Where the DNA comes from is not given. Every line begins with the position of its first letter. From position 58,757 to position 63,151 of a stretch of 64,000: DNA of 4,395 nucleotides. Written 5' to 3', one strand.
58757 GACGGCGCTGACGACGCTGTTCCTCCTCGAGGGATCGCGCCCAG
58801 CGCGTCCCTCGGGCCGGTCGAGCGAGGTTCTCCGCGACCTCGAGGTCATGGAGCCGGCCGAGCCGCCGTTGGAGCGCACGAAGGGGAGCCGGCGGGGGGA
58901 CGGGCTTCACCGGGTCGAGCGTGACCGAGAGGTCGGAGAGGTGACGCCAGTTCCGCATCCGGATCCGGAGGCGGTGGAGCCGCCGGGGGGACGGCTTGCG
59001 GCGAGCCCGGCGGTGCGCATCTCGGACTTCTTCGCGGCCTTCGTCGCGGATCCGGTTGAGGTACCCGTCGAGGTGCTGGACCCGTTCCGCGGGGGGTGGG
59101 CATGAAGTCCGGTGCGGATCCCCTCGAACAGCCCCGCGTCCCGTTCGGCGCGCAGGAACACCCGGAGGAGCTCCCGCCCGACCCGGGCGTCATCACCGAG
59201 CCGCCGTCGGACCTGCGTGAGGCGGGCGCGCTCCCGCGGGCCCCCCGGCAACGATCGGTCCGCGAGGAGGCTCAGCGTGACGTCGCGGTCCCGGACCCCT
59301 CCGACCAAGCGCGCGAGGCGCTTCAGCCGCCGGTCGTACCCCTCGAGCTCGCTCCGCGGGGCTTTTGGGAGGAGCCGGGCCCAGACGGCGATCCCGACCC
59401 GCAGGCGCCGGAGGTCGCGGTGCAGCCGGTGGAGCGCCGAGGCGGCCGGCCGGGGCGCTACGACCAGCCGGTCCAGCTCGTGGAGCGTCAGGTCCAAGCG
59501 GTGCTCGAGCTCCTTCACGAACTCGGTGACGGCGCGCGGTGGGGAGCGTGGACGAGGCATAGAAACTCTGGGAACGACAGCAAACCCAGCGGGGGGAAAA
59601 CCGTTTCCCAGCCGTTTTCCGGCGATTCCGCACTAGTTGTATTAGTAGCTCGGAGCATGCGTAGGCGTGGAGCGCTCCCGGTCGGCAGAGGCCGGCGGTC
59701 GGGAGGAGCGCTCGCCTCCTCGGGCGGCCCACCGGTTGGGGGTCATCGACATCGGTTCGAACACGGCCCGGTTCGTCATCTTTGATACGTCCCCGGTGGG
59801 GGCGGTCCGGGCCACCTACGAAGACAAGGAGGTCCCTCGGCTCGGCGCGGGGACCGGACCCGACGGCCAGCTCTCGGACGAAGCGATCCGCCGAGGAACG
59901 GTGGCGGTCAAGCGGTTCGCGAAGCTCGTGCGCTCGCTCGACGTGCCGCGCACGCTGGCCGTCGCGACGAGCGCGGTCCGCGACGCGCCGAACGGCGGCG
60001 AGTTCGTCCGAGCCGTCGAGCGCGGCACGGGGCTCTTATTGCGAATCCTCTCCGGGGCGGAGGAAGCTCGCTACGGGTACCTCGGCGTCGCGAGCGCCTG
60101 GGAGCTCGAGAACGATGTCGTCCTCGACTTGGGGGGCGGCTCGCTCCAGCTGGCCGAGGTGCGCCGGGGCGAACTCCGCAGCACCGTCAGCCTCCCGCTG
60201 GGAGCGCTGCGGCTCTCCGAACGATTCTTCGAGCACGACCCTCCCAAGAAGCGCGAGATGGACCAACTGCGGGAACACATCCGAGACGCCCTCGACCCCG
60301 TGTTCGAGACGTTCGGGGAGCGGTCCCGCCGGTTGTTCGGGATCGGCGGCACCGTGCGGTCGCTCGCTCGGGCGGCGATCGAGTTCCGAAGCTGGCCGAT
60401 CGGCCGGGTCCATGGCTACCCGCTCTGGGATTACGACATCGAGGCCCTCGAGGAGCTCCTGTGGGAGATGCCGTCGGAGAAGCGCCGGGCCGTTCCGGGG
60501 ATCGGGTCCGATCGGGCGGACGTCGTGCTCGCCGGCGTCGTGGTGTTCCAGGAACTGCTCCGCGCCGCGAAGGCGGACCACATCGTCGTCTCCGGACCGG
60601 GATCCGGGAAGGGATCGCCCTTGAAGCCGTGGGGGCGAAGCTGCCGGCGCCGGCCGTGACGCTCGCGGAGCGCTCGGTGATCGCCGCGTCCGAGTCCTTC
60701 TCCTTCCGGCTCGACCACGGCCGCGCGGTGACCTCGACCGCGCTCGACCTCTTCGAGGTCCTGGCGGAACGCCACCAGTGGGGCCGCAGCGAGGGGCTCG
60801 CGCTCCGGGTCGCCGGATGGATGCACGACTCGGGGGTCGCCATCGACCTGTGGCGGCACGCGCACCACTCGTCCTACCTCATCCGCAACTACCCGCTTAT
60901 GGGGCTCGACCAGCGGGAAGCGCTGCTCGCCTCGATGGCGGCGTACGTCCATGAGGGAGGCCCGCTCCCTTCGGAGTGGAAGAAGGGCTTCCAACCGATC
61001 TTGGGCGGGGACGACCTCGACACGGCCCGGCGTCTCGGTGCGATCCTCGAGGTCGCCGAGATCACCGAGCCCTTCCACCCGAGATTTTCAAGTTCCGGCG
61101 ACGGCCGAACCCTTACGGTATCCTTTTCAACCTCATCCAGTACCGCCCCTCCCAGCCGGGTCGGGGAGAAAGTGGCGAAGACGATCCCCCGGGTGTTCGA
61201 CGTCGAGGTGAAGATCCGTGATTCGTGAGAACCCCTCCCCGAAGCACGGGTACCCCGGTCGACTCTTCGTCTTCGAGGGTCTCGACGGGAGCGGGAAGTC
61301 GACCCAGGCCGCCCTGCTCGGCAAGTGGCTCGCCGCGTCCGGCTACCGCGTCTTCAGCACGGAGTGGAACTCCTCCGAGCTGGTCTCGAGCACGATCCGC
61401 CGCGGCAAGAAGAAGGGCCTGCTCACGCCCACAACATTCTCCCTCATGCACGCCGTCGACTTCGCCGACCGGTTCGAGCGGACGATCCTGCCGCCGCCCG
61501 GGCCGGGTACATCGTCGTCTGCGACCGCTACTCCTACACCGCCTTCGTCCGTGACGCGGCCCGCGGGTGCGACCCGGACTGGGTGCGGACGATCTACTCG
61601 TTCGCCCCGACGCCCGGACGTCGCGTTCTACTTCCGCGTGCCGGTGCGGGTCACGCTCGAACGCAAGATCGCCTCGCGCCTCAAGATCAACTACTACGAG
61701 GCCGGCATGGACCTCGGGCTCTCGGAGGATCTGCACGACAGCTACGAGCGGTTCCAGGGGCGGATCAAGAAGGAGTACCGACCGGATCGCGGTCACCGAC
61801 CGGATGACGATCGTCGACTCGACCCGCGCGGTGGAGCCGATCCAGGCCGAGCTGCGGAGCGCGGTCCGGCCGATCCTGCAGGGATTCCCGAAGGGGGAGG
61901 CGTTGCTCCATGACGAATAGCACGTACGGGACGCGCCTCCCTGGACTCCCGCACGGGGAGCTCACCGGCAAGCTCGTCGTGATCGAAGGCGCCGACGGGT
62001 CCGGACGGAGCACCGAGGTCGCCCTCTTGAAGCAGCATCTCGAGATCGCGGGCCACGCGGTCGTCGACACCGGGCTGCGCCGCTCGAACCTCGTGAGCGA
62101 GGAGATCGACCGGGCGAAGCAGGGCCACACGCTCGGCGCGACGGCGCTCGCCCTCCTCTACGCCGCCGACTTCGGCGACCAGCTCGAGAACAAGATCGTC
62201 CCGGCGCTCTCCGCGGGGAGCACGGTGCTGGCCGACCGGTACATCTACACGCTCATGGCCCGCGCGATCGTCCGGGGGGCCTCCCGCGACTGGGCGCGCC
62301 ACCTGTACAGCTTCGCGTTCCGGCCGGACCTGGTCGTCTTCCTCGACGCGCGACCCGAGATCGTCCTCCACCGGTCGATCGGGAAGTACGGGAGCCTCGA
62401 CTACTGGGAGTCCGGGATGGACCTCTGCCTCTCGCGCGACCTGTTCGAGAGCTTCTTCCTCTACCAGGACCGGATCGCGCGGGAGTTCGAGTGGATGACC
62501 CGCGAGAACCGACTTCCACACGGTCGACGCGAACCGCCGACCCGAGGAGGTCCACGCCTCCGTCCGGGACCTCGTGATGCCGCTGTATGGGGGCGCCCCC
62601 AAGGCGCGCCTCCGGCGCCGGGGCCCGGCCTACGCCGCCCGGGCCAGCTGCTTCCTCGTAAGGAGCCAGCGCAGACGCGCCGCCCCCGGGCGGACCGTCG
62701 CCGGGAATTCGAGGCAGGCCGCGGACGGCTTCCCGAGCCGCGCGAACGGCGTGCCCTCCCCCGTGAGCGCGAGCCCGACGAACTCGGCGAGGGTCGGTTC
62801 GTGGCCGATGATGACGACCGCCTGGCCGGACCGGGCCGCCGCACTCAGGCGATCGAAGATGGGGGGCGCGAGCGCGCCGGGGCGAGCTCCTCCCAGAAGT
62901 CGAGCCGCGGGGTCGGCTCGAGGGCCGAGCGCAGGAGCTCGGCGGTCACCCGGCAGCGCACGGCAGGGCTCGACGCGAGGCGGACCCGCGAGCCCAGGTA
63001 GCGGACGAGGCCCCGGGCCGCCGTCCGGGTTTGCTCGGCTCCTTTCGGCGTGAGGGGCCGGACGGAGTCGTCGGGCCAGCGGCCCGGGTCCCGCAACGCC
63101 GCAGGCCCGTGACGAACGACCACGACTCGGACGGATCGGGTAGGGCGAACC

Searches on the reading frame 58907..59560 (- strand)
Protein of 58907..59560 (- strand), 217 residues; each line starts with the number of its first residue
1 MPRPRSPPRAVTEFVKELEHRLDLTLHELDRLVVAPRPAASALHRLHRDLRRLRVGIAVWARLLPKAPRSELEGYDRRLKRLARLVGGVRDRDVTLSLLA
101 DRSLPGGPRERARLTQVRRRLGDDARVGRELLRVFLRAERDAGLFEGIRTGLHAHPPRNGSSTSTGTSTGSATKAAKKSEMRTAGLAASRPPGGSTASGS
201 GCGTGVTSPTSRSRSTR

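Call 25: search_protein_families(library=pfam, proteins=[window:58907-59560:-], max_evalue=0.001)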
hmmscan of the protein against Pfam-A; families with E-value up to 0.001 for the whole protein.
window:58907-59560:- (217 aa): 1 family
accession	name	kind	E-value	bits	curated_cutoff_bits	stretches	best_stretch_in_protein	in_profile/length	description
PF05235.19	CHAD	-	1.8e-07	31.8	25.6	1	22-161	7-140/228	CHAD domain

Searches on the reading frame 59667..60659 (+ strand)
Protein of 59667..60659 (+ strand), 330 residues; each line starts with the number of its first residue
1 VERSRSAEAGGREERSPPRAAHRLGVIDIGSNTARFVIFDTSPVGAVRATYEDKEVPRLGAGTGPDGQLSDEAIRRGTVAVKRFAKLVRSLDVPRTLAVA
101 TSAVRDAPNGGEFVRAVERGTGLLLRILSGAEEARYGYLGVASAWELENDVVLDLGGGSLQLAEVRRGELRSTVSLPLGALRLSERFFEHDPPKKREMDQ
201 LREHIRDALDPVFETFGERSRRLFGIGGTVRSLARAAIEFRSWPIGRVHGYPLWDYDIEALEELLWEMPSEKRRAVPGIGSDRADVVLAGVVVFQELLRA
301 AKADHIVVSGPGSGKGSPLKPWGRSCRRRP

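Call 25: search_protein_families(library=pfam, proteins=[window:59667-60659:+], max_evalue=0.001)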
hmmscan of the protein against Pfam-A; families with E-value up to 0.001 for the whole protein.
window:59667-60659:+ (330 aa): 1 family
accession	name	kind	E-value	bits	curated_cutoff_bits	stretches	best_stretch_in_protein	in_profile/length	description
PF02541.22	Ppx-GppA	-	2.5e-54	185.1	27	1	51-315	14-275/285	Ppx/GppA phosphatase family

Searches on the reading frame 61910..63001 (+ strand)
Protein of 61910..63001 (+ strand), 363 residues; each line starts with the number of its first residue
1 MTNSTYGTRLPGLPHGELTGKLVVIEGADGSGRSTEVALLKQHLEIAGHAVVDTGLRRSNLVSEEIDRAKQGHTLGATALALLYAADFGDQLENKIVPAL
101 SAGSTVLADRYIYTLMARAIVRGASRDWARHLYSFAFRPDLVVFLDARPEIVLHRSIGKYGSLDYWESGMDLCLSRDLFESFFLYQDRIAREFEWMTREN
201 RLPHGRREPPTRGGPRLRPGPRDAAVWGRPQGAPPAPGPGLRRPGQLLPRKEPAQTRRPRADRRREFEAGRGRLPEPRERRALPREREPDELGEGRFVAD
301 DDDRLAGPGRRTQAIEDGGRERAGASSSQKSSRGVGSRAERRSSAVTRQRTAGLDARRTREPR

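Call 25: search_protein_families(library=pfam, proteins=[window:61910-63001:+], max_evalue=0.001)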
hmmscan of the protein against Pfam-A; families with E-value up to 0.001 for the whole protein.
window:61910-63001:+ (363 aa): 1 family
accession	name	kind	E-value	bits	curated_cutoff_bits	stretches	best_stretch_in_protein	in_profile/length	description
PF02223.23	Thymidylate_kin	-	6.9e-18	65.4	27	1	25-156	1-135/185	Thymidylate kinase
